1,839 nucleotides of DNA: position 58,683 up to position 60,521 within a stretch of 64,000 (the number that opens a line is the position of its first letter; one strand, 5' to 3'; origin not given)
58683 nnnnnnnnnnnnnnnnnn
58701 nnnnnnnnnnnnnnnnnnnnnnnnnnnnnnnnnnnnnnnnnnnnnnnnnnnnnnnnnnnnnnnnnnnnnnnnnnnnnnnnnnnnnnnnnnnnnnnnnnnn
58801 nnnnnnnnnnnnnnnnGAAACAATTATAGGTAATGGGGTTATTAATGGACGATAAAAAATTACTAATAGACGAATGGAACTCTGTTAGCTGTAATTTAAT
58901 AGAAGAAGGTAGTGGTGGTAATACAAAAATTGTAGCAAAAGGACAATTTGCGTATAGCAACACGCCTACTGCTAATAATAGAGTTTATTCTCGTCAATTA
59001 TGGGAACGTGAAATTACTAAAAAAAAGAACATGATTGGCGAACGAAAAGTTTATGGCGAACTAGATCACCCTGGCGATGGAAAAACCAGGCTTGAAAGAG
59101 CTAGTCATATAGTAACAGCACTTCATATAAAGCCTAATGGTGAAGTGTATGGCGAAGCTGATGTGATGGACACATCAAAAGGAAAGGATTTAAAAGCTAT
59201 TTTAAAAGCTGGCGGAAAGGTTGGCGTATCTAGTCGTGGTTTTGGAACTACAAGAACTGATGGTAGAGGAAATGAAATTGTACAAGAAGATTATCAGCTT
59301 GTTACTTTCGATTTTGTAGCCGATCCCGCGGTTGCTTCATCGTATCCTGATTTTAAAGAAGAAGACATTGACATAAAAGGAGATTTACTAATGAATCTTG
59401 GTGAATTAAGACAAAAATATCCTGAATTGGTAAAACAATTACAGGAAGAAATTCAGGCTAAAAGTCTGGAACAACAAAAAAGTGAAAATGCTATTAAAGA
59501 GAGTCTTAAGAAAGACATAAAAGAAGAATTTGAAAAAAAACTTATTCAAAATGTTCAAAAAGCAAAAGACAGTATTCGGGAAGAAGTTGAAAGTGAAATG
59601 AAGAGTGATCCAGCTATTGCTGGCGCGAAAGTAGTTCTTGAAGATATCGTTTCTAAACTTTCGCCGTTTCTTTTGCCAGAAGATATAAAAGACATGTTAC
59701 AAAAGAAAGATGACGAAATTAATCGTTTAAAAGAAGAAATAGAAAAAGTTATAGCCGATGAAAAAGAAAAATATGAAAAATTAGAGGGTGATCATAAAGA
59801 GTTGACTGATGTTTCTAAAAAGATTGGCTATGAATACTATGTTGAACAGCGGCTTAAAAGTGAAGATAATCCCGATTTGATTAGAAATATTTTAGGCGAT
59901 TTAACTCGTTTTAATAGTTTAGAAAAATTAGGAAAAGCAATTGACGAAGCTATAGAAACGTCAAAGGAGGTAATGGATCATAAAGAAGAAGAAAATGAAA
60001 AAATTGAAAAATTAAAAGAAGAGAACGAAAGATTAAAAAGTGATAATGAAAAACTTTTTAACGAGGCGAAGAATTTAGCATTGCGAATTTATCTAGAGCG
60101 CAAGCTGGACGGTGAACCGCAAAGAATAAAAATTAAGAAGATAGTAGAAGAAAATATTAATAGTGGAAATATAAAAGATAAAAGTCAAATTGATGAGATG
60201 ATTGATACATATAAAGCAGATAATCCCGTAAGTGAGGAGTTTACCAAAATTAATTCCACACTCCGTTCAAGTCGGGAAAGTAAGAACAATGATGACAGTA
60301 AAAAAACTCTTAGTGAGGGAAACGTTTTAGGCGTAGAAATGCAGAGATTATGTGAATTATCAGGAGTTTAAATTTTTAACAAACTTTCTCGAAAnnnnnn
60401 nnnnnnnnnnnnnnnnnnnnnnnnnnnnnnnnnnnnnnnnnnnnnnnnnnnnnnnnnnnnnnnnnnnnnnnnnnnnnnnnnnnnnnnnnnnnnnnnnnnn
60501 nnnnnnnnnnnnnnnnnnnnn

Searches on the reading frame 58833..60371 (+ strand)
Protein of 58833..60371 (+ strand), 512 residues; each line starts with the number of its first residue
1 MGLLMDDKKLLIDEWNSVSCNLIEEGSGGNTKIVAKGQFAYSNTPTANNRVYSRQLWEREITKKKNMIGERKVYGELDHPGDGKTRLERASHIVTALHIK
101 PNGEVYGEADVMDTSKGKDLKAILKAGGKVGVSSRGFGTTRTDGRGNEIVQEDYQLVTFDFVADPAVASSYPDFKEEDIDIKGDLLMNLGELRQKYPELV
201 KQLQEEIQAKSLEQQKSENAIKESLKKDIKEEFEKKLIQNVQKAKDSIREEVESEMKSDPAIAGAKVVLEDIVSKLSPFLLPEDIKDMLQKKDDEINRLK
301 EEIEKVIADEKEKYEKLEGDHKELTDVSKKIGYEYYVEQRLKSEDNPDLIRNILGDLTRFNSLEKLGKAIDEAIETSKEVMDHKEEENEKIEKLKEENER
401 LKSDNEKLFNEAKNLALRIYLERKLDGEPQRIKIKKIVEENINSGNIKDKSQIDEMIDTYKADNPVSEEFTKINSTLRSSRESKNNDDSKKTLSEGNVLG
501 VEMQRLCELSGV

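Call 11: search_protein_families(library=pfam, proteins=[window:58833-60371:+], max_evalue=0.01)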
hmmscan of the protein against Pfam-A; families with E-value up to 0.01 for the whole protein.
window:58833-60371:+ (512 aa): 1 family
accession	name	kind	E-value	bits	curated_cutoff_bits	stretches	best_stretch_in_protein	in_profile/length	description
PF03420.18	Peptidase_S77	-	4.5e-14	52.8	27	1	31-172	42-188/198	Prohead core protein serine protease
